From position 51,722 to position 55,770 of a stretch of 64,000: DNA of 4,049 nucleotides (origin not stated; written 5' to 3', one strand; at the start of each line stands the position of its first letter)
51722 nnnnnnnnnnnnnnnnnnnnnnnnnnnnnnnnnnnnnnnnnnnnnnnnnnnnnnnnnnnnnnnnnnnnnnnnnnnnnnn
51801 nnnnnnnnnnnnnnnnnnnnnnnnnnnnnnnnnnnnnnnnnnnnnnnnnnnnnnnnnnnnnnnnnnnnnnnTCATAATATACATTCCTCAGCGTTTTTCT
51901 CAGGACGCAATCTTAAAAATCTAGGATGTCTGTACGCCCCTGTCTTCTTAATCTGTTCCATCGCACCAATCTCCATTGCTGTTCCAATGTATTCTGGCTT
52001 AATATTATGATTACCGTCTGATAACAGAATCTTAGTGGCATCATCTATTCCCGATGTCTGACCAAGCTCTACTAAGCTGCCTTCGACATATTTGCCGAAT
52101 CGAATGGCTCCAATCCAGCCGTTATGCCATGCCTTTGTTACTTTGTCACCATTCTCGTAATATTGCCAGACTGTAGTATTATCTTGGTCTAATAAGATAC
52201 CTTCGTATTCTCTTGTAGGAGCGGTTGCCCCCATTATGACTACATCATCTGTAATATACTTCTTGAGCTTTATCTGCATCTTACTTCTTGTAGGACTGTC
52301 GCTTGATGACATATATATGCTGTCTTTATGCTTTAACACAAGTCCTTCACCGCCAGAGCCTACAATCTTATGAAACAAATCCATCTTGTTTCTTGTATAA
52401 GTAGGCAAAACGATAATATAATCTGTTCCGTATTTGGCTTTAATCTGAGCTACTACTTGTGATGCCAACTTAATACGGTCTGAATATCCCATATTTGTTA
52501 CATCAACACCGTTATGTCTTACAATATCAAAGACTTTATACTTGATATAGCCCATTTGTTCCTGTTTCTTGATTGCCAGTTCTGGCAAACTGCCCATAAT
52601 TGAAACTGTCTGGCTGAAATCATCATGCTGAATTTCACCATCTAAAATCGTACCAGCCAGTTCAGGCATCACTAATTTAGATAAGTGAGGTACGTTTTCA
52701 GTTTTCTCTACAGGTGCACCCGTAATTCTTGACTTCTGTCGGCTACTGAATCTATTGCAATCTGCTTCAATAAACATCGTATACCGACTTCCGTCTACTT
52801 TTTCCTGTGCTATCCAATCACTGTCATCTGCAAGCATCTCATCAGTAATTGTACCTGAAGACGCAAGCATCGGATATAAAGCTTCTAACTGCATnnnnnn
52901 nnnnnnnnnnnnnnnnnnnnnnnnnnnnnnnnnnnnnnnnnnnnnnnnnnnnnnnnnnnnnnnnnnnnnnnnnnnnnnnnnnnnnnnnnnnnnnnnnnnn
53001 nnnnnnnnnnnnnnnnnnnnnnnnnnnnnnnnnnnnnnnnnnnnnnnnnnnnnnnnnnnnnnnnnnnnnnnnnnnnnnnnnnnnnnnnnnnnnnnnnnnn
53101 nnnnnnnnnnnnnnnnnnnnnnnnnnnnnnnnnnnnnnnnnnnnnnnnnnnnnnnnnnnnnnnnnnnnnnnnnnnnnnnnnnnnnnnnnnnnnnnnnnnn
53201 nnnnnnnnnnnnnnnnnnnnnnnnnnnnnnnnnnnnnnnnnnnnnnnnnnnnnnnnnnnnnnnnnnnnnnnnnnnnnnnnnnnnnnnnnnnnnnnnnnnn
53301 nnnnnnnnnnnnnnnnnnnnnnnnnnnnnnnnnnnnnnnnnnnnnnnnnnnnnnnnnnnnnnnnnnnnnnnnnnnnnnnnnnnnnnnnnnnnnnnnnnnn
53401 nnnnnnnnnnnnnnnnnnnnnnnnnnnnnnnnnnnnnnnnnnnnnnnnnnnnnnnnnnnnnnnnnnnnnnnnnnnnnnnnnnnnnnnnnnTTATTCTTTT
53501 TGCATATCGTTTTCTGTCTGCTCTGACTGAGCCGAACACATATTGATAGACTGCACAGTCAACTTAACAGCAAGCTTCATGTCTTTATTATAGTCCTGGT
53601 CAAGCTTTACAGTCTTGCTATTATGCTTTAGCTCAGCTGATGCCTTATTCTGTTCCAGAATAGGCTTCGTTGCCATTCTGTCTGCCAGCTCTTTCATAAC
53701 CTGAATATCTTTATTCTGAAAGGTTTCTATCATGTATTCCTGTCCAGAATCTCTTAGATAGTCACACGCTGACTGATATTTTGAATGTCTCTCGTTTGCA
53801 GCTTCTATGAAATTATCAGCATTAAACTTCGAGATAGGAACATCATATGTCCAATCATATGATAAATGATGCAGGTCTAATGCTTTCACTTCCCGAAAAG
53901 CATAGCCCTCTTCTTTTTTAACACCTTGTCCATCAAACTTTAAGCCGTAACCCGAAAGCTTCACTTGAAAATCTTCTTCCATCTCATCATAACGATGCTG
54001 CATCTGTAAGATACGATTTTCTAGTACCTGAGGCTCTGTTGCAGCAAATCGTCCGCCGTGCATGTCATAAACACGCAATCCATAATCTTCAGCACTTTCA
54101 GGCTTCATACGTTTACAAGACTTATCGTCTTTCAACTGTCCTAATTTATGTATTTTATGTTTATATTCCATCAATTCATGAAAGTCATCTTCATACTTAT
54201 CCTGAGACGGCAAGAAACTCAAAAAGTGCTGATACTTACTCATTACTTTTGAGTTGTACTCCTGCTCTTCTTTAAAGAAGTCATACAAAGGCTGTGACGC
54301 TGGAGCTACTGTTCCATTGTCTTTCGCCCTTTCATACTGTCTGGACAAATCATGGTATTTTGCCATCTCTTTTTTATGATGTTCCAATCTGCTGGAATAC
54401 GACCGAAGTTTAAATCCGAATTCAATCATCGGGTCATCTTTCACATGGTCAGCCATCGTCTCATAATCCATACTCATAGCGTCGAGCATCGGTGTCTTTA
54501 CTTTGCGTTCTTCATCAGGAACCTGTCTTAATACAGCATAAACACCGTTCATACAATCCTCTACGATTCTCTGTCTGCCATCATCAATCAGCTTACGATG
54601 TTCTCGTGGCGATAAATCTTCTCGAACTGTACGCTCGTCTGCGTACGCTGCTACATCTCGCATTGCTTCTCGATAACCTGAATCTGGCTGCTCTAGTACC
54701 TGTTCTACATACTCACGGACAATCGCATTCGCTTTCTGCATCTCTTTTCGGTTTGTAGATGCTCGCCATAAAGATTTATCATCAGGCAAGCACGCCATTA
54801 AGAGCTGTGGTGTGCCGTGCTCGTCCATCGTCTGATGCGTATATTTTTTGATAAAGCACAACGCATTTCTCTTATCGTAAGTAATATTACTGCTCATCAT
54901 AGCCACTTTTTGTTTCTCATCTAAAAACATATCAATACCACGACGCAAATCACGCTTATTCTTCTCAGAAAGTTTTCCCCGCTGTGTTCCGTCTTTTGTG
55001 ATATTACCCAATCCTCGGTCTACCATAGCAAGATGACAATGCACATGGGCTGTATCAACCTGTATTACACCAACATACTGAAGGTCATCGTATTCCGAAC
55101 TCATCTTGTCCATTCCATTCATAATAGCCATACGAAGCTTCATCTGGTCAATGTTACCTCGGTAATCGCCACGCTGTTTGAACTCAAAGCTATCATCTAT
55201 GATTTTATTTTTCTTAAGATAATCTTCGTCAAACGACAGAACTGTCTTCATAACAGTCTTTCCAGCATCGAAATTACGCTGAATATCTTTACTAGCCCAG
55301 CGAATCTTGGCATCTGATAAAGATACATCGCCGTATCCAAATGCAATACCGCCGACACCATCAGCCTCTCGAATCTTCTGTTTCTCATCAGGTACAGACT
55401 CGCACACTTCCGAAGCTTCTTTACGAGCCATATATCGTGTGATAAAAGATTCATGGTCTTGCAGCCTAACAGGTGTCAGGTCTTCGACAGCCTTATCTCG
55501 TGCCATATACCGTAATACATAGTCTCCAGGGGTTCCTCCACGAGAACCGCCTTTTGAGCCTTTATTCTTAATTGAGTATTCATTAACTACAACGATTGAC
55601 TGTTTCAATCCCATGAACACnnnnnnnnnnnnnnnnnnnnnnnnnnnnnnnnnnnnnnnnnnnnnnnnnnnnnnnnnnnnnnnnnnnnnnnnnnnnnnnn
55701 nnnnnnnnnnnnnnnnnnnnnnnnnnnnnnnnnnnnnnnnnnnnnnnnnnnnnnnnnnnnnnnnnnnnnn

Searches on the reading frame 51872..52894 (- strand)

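Call 22: search_protein_families(library=pfam, proteins=[window:51872-52894:-], max_evalue=0.001)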
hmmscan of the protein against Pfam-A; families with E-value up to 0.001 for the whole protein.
window:51872-52894:- (340 aa): 3 families
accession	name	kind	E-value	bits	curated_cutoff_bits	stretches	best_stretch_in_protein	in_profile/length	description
PF01068.26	DNA_ligase_A_M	-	2e-22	80.3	26.2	1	8-209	1-202/204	ATP dependent DNA ligase domain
PF01331.24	mRNA_cap_enzyme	-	2e-07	31.5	29.6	1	24-158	15-131/194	mRNA capping enzyme, catalytic domain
PF09414.15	RNA_ligase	-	2.6e-06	28.1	27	1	26-193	2-161/171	RNA ligase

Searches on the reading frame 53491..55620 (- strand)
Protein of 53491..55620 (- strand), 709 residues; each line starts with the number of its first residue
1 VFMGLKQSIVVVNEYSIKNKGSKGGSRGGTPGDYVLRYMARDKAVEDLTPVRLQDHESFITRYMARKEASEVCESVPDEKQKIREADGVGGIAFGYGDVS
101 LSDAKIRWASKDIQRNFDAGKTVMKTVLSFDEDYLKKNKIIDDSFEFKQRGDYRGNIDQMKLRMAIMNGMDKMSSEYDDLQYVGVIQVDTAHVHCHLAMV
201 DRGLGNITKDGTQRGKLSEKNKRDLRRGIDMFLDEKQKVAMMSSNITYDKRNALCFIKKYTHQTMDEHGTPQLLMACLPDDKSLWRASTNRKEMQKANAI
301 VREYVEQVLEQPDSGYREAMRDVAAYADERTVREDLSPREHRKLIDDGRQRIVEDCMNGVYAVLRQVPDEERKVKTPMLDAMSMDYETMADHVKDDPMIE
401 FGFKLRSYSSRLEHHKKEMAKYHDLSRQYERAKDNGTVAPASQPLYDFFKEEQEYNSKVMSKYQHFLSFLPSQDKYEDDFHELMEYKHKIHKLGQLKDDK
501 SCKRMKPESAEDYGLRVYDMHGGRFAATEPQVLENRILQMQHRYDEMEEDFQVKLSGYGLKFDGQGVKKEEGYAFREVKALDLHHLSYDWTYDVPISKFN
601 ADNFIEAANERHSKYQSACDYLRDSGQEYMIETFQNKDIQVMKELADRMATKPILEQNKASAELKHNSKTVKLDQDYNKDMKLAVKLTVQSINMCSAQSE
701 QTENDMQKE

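Call 21: find_encoding_contigs(protein=window:53491-55620:-, flank=10000, max_places=2)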
Protein window:53491-55620:- (709 aa): no gene with exactly this product is on record in the collection.

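Call 22: search_protein_families(library=pfam, proteins=[window:53491-55620:-], max_evalue=0.001)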
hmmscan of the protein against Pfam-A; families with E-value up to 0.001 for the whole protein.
window:53491-55620:- (709 aa): 1 family
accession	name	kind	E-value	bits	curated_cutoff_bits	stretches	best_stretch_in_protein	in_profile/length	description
PF18555.7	MobL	-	2.2e-55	188.7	28.5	1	7-391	2-357/383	MobL relaxases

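Call 39: search_protein_families(library=ncbifam, proteins=[window:53491-55620:-], max_evalue=0.001)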
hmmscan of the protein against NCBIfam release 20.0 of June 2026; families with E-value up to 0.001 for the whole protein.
window:53491-55620:- (709 aa): 0 families
